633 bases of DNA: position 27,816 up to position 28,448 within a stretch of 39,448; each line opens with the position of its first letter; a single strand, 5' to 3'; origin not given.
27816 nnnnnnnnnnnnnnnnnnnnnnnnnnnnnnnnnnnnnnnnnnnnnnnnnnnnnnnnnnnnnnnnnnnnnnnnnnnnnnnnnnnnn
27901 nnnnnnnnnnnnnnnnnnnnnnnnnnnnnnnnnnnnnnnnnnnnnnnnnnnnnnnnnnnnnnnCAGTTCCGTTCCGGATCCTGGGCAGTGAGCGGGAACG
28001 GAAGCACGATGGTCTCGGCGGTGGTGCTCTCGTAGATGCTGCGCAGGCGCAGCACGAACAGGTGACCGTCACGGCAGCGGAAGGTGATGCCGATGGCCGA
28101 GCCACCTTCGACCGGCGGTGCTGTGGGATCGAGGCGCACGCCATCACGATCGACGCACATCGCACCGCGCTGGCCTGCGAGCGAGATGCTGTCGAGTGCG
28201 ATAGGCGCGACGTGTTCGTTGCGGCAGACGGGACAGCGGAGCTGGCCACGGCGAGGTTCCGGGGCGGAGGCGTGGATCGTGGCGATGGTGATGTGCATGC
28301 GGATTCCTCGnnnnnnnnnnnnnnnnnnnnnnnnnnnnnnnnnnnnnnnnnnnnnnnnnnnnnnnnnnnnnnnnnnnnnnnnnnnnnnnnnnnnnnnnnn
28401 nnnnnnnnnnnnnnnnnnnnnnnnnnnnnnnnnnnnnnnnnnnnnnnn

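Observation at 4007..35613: Prophage retains complete replication, packaging and tail modules but lacks capsid, protease, endolysin and repressor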

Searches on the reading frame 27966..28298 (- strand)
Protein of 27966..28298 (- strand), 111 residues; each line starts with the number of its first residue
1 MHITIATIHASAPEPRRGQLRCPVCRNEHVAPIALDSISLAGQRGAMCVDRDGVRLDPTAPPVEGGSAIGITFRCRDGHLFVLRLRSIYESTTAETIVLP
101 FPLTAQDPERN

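Call 11: search_protein_families(library=pfam, proteins=[window:27966-28298:-], max_evalue=0.01)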
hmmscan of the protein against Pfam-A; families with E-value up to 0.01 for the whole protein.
window:27966-28298:- (111 aa): 0 families

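Call 21: search_protein_families(library=phrogs, proteins=[window:27966-28298:-], max_evalue=0.01)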
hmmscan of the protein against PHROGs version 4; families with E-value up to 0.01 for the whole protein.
window:27966-28298:- (111 aa): 0 families

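Call 94: search_protein_families(library=pfam, proteins=[window:27966-28298:-], max_evalue=1)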
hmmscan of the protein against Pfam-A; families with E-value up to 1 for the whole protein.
window:27966-28298:- (111 aa): 1 family
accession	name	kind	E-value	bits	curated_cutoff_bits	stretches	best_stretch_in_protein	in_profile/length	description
PF03918.19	CcmH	-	0.13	11.9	25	1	19-31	35-47/143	Cytochrome C biogenesis protein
